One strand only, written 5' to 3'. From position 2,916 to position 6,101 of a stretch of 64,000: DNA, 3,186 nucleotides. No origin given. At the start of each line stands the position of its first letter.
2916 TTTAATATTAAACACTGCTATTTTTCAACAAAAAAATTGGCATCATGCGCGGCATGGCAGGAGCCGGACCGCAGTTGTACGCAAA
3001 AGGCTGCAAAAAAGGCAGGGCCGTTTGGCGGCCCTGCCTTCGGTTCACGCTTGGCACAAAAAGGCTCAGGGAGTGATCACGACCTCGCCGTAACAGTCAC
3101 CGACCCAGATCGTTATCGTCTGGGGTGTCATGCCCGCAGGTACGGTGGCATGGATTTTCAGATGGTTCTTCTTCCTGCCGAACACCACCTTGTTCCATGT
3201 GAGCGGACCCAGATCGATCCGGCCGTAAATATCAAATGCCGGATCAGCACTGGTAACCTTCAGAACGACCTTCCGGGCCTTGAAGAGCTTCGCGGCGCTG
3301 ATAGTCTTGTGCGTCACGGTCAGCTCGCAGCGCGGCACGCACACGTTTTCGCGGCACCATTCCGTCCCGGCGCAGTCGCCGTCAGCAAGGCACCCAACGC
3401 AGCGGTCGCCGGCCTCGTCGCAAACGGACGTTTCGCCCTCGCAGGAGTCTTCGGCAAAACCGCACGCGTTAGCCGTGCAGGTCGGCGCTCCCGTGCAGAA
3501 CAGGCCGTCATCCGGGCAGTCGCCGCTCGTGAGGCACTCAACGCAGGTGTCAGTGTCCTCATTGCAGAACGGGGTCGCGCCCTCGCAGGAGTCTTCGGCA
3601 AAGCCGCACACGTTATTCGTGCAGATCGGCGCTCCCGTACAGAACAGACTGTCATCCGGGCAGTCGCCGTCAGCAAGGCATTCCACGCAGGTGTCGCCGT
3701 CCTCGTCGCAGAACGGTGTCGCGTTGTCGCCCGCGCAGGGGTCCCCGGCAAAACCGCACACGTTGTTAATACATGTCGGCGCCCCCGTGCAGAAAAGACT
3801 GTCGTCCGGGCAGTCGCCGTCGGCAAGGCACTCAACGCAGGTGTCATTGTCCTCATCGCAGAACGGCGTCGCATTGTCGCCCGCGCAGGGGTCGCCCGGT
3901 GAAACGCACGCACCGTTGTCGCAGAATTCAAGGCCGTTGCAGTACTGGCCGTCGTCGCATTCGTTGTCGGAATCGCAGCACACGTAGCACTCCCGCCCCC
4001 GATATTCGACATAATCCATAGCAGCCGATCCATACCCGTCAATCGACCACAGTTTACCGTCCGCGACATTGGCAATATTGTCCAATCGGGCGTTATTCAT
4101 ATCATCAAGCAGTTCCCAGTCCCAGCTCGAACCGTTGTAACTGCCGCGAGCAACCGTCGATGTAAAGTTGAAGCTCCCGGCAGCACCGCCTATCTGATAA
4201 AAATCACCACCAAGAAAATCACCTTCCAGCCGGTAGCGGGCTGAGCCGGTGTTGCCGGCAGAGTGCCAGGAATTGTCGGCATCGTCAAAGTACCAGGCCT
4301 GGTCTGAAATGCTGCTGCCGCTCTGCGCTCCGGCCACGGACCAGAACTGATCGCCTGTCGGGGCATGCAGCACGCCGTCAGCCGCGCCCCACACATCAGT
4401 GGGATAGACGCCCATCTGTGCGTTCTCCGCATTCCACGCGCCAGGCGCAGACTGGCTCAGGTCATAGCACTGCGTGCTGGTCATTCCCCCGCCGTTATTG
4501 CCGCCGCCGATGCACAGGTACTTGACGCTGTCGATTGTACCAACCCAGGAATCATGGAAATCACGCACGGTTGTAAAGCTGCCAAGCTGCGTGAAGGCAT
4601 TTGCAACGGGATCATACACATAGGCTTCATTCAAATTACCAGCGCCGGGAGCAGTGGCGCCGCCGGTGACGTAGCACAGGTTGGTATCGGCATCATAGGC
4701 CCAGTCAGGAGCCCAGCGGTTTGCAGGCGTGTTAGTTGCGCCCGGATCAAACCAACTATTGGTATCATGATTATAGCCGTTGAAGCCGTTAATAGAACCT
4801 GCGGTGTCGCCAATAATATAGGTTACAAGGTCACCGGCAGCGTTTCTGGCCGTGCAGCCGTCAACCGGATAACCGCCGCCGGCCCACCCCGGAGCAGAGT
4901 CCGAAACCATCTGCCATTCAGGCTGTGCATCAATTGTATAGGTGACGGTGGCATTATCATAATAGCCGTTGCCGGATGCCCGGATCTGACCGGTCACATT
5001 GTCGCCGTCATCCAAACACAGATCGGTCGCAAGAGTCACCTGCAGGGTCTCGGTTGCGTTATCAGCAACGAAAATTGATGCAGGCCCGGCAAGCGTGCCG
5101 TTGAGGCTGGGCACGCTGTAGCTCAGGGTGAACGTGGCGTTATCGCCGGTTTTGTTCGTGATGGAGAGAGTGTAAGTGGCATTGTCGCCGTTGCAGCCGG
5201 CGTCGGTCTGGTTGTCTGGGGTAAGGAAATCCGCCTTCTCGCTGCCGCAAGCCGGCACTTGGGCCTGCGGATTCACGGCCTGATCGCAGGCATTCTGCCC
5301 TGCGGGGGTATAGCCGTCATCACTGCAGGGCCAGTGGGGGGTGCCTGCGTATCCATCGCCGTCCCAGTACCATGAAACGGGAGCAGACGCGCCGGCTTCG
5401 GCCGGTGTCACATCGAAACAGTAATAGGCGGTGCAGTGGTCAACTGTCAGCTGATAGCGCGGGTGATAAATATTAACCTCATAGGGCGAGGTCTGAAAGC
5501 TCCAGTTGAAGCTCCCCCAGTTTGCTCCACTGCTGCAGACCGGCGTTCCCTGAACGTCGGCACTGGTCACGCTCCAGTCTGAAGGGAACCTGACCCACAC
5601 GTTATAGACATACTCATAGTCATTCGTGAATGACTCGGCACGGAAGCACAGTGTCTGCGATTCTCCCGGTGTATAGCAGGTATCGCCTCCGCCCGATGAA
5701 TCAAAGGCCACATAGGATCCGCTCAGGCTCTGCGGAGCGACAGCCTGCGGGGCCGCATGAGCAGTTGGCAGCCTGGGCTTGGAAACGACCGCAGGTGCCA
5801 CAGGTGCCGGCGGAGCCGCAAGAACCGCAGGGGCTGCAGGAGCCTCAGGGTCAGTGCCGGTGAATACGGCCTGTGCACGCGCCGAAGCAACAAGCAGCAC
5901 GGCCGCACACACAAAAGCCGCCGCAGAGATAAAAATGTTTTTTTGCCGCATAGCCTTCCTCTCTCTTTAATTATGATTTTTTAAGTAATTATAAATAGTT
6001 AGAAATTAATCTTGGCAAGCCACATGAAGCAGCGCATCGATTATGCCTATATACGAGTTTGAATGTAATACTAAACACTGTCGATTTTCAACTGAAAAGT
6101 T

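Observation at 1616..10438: Three tandem secreted proteins (S8 peptidase plus two Cys-rich repeat proteins) share an unclassified ~90-aa C-terminal domain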

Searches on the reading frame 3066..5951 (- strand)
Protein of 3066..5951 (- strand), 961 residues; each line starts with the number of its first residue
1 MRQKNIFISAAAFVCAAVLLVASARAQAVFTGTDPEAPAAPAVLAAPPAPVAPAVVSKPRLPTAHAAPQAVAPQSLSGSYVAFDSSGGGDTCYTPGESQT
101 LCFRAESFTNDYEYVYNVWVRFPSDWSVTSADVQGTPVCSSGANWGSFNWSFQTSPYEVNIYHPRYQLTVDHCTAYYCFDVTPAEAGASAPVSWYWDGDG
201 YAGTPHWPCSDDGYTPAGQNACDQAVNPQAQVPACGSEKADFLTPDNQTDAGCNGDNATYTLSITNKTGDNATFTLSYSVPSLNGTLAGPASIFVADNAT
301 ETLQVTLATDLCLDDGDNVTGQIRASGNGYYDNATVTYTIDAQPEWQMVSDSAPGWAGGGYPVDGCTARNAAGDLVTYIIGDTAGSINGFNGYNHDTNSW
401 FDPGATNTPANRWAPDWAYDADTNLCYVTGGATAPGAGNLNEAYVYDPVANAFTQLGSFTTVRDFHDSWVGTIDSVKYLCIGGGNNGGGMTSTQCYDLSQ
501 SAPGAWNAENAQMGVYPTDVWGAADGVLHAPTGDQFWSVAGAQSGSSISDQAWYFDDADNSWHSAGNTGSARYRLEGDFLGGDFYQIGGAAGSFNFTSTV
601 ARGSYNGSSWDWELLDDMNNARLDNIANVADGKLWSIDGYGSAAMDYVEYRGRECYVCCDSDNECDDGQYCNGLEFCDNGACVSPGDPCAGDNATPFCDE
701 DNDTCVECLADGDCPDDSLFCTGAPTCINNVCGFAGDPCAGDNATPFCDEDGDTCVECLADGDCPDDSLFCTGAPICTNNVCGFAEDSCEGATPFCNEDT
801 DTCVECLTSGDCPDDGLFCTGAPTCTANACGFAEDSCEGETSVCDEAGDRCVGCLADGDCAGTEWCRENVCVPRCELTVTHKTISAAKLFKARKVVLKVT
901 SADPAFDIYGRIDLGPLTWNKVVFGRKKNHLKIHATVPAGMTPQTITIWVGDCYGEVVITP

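Call 3: search_protein_families(library=pfam, proteins=[window:3066-5951:-], max_evalue=0.1)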
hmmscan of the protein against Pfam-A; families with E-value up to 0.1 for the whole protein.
window:3066-5951:- (961 aa): 6 families
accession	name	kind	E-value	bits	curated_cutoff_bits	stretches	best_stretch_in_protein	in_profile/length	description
PF13418.12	Kelch_4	-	9.1e-07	29.2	21.6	1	423-458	12-46/49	Galactose oxidase, central domain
PF24981.1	Beta-prop_ATRN-LZTR1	-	9.4e-06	25.5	50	1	345-497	78-235/289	Attractin/LZTR1 beta-propeller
PF13415.12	Kelch_3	-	1.2e-05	25.7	22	1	427-466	5-43/48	Galactose oxidase, central domain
PF24681.1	Kelch_KLHDC2_KLHL20_DRC7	-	1.7e-05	24.7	50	1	385-501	76-189/221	KLHDC2/KLHL20/DRC7 Kelch-repeats domain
PF01344.31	Kelch_1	-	0.00051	19.9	20.1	0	424-458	12-44/46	Kelch motif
PF11614.14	FixG_C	-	0.0025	18.4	25.6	1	259-315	34-91/119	IG-like fold at C-terminal of FixG, putative oxidoreductase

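Call 4: search_protein_families(library=ncbifam, proteins=[window:3066-5951:-], max_evalue=0.1)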
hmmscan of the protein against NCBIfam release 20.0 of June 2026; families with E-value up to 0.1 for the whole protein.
window:3066-5951:- (961 aa): 0 families
